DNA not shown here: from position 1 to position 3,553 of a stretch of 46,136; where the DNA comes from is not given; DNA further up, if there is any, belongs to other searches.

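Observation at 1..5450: Tightly coupled STAND-NTPase/TPR - GNAT - radical-SAM/SPASM operon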

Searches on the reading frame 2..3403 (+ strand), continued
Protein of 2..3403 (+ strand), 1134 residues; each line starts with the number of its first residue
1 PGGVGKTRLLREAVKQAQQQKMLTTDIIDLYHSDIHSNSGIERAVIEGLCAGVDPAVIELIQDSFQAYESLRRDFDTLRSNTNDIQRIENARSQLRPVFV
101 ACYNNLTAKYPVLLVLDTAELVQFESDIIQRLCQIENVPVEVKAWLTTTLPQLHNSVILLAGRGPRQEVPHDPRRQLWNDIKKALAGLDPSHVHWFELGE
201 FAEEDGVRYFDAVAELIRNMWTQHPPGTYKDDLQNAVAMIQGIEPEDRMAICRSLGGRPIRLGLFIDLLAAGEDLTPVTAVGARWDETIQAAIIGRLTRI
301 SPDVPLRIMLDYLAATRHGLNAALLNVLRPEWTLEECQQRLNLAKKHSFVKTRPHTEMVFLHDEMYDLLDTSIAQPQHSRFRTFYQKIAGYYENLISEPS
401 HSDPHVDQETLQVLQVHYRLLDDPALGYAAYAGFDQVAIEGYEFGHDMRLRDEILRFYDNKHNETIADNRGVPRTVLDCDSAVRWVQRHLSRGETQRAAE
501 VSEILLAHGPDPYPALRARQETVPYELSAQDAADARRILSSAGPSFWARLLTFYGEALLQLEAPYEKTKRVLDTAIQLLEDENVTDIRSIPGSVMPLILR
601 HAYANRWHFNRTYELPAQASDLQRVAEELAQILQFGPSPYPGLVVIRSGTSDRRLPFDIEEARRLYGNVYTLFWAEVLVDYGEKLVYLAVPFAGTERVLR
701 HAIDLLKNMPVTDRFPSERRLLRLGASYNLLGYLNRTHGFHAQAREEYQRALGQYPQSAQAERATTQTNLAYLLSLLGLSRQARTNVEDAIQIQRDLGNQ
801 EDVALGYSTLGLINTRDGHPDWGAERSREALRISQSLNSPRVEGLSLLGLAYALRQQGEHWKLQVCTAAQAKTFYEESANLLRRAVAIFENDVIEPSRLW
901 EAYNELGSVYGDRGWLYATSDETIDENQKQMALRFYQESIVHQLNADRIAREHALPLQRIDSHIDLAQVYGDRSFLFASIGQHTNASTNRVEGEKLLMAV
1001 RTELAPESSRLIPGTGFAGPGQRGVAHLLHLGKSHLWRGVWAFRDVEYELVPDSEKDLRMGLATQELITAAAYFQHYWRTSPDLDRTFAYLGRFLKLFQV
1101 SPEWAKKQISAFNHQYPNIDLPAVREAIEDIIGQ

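Call 88: predict_structure(alignment_id=A4)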
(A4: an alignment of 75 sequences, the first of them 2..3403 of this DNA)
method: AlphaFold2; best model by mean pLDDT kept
length: 1134 residues; sequences in the alignment: 75
mean_pLDDT: 85.9   pTM: 0.84
mean pLDDT of the five models: 85.9, 84.7, 84.6, 84.3, 83.3
residues with pLDDT >= 90: 763; 70-90: 205; 50-70: 42; < 50: 124
segments of 3 or more residues with pLDDT < 50: 1-3, 584-622, 629-660, 662-665, 667-702, 706-714
pLDDT, mean of each block of 10 residues (from residue 1): 68 95 95 86 96 94 97 88 77 93 98 95 88 81 91 96 90 90 92 90 92 89 78 90 92 90 89 83 86 86 73 95 97 96 88 86 91 93 97 86 69 96 95 92 88 94 95 94 95 92 96 92 77 94 94 97 94 97 53 41 32 36 50 41 39 42 45 37 39 44 49 64 97 96 96 94 97 96 98 93 97 97 98 92 97 98 94 98 98 94 98 95 88 98 98 95 98 95 95 98 93 85 81 97 93 94 96 92 91 91 92 94 89 75
secondary structure, 60 per line:
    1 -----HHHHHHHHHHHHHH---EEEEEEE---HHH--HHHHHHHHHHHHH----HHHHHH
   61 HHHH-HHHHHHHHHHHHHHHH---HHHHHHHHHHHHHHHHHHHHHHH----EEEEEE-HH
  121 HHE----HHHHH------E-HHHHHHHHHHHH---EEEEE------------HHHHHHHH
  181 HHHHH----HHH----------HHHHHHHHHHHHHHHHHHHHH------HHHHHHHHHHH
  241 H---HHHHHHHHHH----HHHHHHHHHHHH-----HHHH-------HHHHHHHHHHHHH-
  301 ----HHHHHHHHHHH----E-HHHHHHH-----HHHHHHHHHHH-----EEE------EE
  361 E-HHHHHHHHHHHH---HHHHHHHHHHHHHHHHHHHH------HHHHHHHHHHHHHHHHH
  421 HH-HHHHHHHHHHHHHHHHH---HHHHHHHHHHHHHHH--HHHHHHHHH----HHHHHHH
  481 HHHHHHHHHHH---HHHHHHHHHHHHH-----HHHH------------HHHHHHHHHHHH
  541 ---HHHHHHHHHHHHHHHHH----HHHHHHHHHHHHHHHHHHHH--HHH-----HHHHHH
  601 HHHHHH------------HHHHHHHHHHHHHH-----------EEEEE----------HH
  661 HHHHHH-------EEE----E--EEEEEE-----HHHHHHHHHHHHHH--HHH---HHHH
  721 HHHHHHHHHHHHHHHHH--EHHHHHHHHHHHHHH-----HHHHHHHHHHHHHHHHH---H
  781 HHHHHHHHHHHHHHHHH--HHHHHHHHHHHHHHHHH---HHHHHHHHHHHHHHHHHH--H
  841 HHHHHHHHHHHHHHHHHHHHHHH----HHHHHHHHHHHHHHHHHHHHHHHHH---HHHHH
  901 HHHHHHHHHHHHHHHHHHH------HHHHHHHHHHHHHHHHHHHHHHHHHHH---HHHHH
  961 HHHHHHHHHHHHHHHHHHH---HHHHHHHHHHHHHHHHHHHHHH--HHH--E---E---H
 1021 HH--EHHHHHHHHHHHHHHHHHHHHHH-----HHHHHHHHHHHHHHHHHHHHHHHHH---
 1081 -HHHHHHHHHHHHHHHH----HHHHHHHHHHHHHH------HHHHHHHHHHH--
elements in order (helices of 4 or more, strands of 3 or more residues): H6-19 E23-29 H38-50 H55-64 H66-81 H85-107 E112-117 H119-122 H128-132 H141-152 E156-160 H173-185 H203-223 H230-241 H245-254 H259-270 H276-279 H287-299 H305-315 H322-328 H334-344 E350-352 E359-361 H363-374 H378-397 H404-422 H424-440 H444-458 H461-469 H474-491 H495-507 H513-516 H529-540 H544-560 H565-584 H595-606 H619-632 E644-648 H659-666 E674-676 E684-689 H695-708 H717-737 H741-754 H760-776 H780-797 H800-816 H820-837 H840-863 H868-892 H896-919 H926-952 H956-979 H983-1004 H1026-1047 H1053-1077 H1082-1097 H1102-1115 H1122-1132

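Call 90: fold_search(model_id=the predicted structure, library=pdb)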
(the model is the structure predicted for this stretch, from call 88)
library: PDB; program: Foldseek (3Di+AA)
matches with E <= 10: 1149; with E <= 0.001: 95
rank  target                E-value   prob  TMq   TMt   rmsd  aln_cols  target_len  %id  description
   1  5a7d_H                1.5e-06  1.00  0.20  0.56  11.2       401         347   14  Tetrameric assembly of LGN with Inscuteable (released 2016-08-03)
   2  4buj_F                3.2e-06  1.00  0.13  0.11  39.6      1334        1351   10  Crystal structure of the S. cerevisiae Ski2-3-8 complex (released 2013-08-28)
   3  9rtt_Q                7.0e-06  1.00  0.13  0.15  26.6      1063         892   12  Activated Elongation Complex with IWS1 and ELOF1 (released 2025-09-03)
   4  8fgw_D                7.8e-06  1.00  0.15  0.14  28.9      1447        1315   11  Human IFT-A complex structures provide molecular insights into ciliary transport (released 2023-02-22)
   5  6mfv_A                8.1e-06  1.00  0.26  0.40  12.7       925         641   10  Crystal structure of the Signal Transduction ATPase with Numerous Domains (STAND) protein with a tetratricopeptide rep (released 2019-02-20)
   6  5a7d_D                8.7e-06  1.00  0.20  0.57  11.3       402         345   15  Tetrameric assembly of LGN with Inscuteable (released 2016-08-03)
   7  8bbg_D                9.3e-06  1.00  0.15  0.14  25.0      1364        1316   12  Structure of the IFT-A complex; anterograde IFT-A train model (released 2022-12-21)
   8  4a1s_A                1.0e-05  1.00  0.22  0.63  10.0       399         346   14  Crystallographic structure of the Pins:Insc complex (released 2012-03-28)
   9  5a7d_F                1.0e-05  1.00  0.20  0.56  11.2       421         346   15  Tetrameric assembly of LGN with Inscuteable (released 2016-08-03)
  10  5a7d_G                1.1e-05  1.00  0.21  0.58  10.7       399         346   14  Tetrameric assembly of LGN with Inscuteable (released 2016-08-03)
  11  5a7d_C                1.1e-05  1.00  0.21  0.57  10.8       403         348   14  Tetrameric assembly of LGN with Inscuteable (released 2016-08-03)
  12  4a1s_B                1.2e-05  1.00  0.22  0.62  10.0       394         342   14  Crystallographic structure of the Pins:Insc complex (released 2012-03-28)
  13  3sf4_A                1.4e-05  1.00  0.15  0.44  14.2       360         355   15  Crystal structure of the complex between the conserved cell polarity proteins Inscuteable and LGN (released 2011-11-23)
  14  3ro2_A                1.6e-05  1.00  0.22  0.66   6.4       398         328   13  Structures of the LGN/NuMA complex (released 2012-03-07)
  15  5a7d_B                1.7e-05  1.00  0.20  0.56  11.5       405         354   14  Tetrameric assembly of LGN with Inscuteable (released 2016-08-03)
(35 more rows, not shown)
